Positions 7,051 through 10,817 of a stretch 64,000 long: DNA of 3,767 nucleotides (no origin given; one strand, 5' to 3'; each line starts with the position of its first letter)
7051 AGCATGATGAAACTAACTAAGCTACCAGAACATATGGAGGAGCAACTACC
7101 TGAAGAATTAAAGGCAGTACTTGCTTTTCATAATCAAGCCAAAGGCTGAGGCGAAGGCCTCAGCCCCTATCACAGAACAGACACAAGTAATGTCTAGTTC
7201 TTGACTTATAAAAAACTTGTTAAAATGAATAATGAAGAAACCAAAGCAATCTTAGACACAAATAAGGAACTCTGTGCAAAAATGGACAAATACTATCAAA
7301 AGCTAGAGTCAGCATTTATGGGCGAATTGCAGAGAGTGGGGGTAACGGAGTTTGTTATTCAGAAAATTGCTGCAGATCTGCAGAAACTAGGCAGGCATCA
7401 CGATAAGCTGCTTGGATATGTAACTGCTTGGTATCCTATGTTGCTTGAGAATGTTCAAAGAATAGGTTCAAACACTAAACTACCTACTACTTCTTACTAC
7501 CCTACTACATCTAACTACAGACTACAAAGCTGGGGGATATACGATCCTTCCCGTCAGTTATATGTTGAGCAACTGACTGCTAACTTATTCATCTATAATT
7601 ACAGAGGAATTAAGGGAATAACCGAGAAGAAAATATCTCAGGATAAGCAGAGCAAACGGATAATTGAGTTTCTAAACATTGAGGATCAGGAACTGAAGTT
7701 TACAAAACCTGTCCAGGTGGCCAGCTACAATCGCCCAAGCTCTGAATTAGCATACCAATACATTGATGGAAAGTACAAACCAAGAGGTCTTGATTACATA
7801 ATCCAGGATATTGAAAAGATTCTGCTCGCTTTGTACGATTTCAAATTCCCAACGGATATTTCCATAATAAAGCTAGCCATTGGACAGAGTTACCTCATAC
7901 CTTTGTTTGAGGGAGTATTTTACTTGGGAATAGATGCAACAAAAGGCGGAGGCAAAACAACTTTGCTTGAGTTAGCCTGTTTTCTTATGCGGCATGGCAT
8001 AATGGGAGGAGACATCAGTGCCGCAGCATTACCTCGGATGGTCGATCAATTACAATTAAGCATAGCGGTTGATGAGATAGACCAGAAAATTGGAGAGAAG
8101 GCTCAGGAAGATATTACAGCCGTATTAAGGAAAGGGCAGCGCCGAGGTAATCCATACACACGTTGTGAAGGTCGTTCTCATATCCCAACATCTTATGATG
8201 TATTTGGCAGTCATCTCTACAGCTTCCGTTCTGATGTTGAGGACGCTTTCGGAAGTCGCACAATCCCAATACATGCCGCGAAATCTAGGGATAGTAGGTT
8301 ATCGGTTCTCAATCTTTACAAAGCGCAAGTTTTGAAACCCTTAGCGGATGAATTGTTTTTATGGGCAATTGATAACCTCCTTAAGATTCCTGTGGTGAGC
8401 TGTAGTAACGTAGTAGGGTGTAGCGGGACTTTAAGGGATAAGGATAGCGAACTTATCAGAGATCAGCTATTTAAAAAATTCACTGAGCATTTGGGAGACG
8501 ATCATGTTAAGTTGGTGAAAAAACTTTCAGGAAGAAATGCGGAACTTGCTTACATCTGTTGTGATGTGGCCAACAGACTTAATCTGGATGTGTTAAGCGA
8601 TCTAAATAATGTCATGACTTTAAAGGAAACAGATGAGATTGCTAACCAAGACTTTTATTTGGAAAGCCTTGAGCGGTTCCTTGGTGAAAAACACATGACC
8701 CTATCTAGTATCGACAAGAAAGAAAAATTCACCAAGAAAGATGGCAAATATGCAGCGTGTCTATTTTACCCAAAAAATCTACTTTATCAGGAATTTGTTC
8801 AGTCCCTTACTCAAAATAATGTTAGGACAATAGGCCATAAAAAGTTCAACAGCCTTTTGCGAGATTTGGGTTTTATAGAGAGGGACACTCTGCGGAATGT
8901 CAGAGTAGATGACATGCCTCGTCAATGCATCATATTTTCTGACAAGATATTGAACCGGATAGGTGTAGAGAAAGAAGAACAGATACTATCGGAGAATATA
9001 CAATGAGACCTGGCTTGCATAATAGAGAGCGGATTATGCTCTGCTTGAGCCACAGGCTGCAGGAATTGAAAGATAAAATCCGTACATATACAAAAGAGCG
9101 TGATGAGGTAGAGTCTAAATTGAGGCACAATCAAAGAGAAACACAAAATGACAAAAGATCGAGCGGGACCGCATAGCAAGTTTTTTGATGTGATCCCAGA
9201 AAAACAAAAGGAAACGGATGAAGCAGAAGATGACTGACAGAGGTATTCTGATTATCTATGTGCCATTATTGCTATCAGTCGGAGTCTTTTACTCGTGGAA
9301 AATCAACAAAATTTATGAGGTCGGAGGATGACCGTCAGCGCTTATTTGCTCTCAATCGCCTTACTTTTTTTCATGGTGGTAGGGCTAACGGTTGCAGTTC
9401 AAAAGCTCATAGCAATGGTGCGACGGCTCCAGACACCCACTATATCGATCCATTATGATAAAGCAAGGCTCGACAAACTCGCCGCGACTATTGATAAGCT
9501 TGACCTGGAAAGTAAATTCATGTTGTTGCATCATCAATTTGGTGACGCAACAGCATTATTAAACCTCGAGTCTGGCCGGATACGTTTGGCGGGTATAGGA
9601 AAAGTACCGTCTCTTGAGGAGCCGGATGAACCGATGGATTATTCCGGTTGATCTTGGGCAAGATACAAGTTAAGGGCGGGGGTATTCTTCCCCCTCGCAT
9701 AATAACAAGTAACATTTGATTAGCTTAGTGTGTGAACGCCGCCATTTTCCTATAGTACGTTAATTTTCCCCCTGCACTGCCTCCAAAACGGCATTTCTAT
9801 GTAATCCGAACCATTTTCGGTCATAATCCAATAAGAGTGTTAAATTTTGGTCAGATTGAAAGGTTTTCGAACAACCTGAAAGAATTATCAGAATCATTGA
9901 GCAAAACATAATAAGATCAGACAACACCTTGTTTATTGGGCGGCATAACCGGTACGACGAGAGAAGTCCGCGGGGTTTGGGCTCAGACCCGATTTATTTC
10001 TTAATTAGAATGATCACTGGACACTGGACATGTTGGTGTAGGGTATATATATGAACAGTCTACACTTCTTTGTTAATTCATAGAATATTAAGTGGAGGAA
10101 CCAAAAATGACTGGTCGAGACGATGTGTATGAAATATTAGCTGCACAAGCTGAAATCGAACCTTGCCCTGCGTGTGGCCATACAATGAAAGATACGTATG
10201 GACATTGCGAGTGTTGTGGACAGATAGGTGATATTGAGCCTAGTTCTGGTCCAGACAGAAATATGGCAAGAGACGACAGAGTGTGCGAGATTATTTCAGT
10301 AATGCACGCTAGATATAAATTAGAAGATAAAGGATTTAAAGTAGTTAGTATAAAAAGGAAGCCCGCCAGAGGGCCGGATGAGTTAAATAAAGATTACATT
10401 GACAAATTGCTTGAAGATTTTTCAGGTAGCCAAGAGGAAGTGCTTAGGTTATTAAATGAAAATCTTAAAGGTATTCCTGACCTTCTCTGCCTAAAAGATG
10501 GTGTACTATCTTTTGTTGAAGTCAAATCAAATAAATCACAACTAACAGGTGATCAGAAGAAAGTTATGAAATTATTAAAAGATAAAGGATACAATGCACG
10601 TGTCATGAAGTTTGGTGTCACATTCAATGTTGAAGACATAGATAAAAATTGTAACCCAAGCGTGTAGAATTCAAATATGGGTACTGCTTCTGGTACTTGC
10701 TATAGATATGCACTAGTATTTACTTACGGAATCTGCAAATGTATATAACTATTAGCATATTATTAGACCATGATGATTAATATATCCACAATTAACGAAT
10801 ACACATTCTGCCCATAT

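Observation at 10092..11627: Adjacent VRR-NUC (Zn-ribbon fused) and standalone Cas4-like Fe-S nucleases on the element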

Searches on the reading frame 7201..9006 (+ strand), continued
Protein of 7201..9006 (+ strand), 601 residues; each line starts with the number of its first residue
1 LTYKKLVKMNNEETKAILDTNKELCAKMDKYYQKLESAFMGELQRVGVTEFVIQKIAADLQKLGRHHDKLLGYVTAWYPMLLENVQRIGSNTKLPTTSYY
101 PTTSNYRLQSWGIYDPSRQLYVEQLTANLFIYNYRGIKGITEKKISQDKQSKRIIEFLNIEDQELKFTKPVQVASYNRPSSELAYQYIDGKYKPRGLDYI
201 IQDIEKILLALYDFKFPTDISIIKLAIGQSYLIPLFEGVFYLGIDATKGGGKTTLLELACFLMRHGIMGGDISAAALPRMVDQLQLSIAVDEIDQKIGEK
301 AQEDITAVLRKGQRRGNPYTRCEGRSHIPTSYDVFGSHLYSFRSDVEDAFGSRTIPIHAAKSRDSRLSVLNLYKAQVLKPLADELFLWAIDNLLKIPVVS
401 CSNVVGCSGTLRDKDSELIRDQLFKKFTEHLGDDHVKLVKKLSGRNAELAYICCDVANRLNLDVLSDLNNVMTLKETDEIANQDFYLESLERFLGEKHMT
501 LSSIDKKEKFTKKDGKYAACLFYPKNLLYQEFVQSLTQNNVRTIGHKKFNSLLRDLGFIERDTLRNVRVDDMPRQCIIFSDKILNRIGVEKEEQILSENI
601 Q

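Call 97: fold_search(model_id=the predicted structure, library=viral)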
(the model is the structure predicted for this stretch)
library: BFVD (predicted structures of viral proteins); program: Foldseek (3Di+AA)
matches with E <= 10: 768; with E <= 0.001: 130
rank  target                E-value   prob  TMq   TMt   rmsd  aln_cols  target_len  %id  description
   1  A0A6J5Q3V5            5.6e-19  1.00  0.44  0.30  13.7       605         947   16  Archaeal primase DnaG/twinkle, TOPRIM domain [uncultured Caudovirales phage]
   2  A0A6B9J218            5.9e-14  1.00  0.47  0.34   9.8       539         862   12  (no name in the UniProt tables at hand)
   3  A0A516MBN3            8.2e-10  1.00  0.35  0.33  22.9       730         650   12  (no name in the UniProt tables at hand)
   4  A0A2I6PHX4            1.1e-09  1.00  0.35  0.24  11.9       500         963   13  RNA polymerase-binding transcription factor [Pseudomonas phage PMBT3]
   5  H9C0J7                1.1e-09  1.00  0.36  0.28  10.1       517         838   13  (no name in the UniProt tables at hand)
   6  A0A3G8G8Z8            1.9e-09  1.00  0.31  0.30  17.8       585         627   11  (no name in the UniProt tables at hand)
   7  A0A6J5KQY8            9.7e-09  1.00  0.34  0.23  14.6       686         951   13  DUF927 domain-containing protein [uncultured Caudovirales phage]
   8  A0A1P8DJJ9            1.2e-08  1.00  0.27  0.65   5.7       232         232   20  (no name in the UniProt tables at hand)
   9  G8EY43                2.2e-08  1.00  0.38  0.34  10.0       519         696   12  Uncharacterized protein [Synechococcus phage S-CAM8]
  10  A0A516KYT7            6.9e-08  1.00  0.31  0.21  14.6       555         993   14  (no name in the UniProt tables at hand)
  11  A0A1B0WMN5            1.6e-07  1.00  0.42  0.30   9.8       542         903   10  Toprim domain-containing protein [Flavobacterium phage 23T]
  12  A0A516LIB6            1.6e-07  1.00  0.34  0.24  11.3       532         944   12  (no name in the UniProt tables at hand)
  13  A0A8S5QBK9            2.4e-07  1.00  0.30  0.33  13.7       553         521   13  Active helicase ring shaped helicase [Siphoviridae sp. ctyNQ5]
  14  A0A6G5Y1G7            2.6e-07  1.00  0.35  0.22  11.4       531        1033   13  (no name in the UniProt tables at hand)
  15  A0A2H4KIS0            2.9e-07  1.00  0.32  0.39   9.5       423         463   11  (no name in the UniProt tables at hand)
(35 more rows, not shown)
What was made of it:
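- Among viral models they are phage primase-helicases of the Toprim, DUF927, DUF3987 and COG3378 kinds, with a top E-value of 5.6e-19 (call 97).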

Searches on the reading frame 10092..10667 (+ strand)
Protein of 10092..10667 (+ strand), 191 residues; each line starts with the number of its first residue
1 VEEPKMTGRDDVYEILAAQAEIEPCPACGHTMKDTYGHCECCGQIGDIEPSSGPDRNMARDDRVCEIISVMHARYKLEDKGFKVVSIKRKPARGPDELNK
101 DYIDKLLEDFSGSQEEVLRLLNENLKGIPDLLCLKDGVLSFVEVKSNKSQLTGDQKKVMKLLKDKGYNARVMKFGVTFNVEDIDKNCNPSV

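Call 6: search_protein_families(library=pfam, proteins=[window:10092-10667:+], max_evalue=1)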
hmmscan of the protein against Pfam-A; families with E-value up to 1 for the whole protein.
window:10092-10667:+ (191 aa): 5 families
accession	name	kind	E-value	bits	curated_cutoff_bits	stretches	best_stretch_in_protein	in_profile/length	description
PF08774.17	VRR_NUC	-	1.4e-07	32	23.8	1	119-173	51-113/116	VRR-NUC domain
PF18073.7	Zn_ribbon_LapB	-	0.0053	16.9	25.7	1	25-44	3-22/28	Rubredoxin metal binding domain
PF10073.14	GapR_DNA-bd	-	0.012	15.7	22.6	1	145-174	16-45/72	GapR-like, DNA-binding domain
PF13670.12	PepSY_2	-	0.058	13.8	24.3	0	154-185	30-63/83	Peptidase propeptide and YPEB domain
PF01870.24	Hjc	-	0.19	12.1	21.1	1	126-162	28-65/93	Archaeal holliday junction resolvase (hjc)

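Call 8: search_protein_families(library=phrogs, proteins=[window:10092-10667:+], max_evalue=0.1)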
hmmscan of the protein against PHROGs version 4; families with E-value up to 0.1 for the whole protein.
window:10092-10667:+ (191 aa): 5 families
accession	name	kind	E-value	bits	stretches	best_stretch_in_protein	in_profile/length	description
phrog_5702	-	DNA, RNA and nucleotide metabolism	2.8e-09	37.9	1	126-171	5-52/70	Holliday junction resolvase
phrog_93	-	DNA, RNA and nucleotide metabolism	4e-08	33.4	1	117-172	372-428/613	endonuclease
phrog_824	-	unknown function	1.1e-05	26.4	1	126-172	112-161/265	-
phrog_10714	-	unknown function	0.049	14.9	1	19-44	70-97/109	-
phrog_8032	-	unknown function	0.07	14.3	1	17-58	68-107/173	-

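Call 9: search_protein_families(library=padloc, proteins=[window:10092-10667:+], max_evalue=0.1)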
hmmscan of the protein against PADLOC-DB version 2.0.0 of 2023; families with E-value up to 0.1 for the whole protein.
window:10092-10667:+ (191 aa): 0 families

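Call 10: search_protein_families(library=ncbifam, proteins=[window:10092-10667:+], max_evalue=0.1)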
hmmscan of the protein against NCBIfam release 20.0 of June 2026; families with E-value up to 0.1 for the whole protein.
window:10092-10667:+ (191 aa): 2 families
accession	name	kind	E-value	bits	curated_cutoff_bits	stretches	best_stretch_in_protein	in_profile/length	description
NF049953.1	ribbon_DG_selen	exception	0.017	15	130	1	16-43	141-168/172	zinc ribbon-containing (seleno)protein DG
NF009152.0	PRK12497.2-4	equivalog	0.02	15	111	1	130-164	42-80/114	YraN family protein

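Call 13: find_homologous_proteins(query=window:10092-10667:+, max_evalue=0.001)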
Query window:10092-10667:+ (191 aa): 1 proteins with E <= 0.001 among 96 candidates.
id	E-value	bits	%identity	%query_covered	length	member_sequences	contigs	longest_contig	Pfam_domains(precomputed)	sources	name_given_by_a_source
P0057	2.2e-121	421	100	97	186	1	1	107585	PF08774.18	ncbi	ncbi:MAG: VRR-NUC domain-containing protein [archaeon]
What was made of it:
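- The VRR-NUC protein has no detectable relative other than itself, so conservation of its N-terminal half and of E66 cannot be tested (call 13).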

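Call 57: search_solved_structures(query=window:10092-10667:+, max_evalue=10, show_alignments=3)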
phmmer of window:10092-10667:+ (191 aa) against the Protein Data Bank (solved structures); distinct sequences matched with E-value up to 10: 8.
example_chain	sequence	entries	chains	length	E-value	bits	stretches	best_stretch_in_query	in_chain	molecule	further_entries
2eo0_A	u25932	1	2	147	0.064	16.5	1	127-149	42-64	Hypothetical protein ST1444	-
4qbn_A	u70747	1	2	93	0.36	14.1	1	116-168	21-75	Nuclease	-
4tkd_A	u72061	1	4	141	0.42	13.9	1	127-149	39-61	Holliday junction resolvase Hjc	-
1hh1_A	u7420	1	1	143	0.46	13.7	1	127-149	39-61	HOLLIDAY JUNCTION RESOLVING ENZYME HJC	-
4tkk_A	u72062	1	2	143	0.47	13.7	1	127-149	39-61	Holliday junction resolvase Hjc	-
3grr_A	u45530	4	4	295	0.77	13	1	98-137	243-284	Dimethyladenosine transferase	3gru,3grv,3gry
3fyd_A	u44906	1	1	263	1.5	12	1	98-134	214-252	Probable dimethyladenosine transferase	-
3fyc_A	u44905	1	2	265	1.7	11.9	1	98-134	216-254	Probable dimethyladenosine transferase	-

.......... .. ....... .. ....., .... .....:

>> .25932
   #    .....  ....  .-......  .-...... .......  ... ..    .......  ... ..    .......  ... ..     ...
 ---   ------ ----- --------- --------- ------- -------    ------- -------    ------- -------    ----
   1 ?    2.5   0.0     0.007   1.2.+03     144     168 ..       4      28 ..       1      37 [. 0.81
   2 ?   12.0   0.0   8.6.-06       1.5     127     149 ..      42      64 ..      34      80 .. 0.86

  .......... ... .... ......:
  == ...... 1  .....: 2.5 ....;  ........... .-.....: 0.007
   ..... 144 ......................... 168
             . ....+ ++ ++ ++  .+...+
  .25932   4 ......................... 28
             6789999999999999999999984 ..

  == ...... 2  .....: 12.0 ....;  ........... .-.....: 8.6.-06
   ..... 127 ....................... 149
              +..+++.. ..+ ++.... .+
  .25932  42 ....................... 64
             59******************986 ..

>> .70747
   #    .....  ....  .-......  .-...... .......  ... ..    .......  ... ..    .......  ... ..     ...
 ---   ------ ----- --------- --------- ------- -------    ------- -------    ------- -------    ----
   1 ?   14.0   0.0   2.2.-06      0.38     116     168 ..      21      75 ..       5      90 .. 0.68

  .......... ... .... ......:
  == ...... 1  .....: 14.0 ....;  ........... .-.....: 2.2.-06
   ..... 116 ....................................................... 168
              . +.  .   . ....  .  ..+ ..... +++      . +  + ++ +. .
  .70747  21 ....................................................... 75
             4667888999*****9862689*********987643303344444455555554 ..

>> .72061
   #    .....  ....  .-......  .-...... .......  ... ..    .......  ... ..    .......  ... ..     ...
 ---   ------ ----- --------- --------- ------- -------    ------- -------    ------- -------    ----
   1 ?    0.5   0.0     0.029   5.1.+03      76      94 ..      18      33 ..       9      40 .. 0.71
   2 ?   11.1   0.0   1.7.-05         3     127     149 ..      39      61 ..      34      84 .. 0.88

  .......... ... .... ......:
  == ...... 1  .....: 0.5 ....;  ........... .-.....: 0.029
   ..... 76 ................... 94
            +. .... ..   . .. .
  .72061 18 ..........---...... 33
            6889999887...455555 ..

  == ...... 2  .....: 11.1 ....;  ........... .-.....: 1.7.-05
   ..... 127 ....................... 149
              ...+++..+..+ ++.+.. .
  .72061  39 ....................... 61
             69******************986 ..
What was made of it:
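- On VRR-NUC (PF08774): D130, E143 and K145 align with 4qbn and Hjc (call 57).
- On Archaeal Hjc (PF01870): The PDB Hjc matches have E-values of 0.06-0.47 (call 57).
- Checked: D130, E143 and K145 align with the PD...ExK of Hjc and of the solved VRR-Nuc 4qbn (call 57).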

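Call 70: predict_structure(protein=window:10107-10667:+)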
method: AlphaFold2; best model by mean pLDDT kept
length: 186 residues; sequences in the alignment: 1
mean_pLDDT: 38.6   pTM: 0.22
mean pLDDT of the five models: 38.6, 37.0, 36.5, 35.6, 34.5
residues with pLDDT >= 90: 0; 70-90: 1; 50-70: 24; < 50: 161
segments of 3 or more residues with pLDDT < 50: 1-16, 41-146, 148-150, 152-186
pLDDT, mean of each block of 10 residues (from residue 1): 36 48 59 55 37 32 34 39 32 34 38 40 32 33 42 45 32 33 27
secondary structure, 60 per line:
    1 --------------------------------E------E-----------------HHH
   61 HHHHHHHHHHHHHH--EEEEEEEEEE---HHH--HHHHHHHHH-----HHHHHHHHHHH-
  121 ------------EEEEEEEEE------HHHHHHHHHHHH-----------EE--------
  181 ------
elements in order: H58-74 E77-86 H95-103 H109-119 E133-141 H148-159
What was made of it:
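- On VRR-NUC (PF08774): No homologues exist to test its conservation (call 13) and the structure model failed (call 70).
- Its structure prediction failed (pLDDT 38.6, call 70).
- Tried and rejected: AlphaFold2 of the VRR-NUC protein from a single sequence gave pLDDT 38.6 and pTM 0.22 (call 70).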

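Call 90: search_dna_similar(query=window:10107-10667:+, collection=phages, mode=protein, max_evalue=0.01, max_rows=15)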
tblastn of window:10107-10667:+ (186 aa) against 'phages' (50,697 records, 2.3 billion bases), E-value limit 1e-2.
No match.
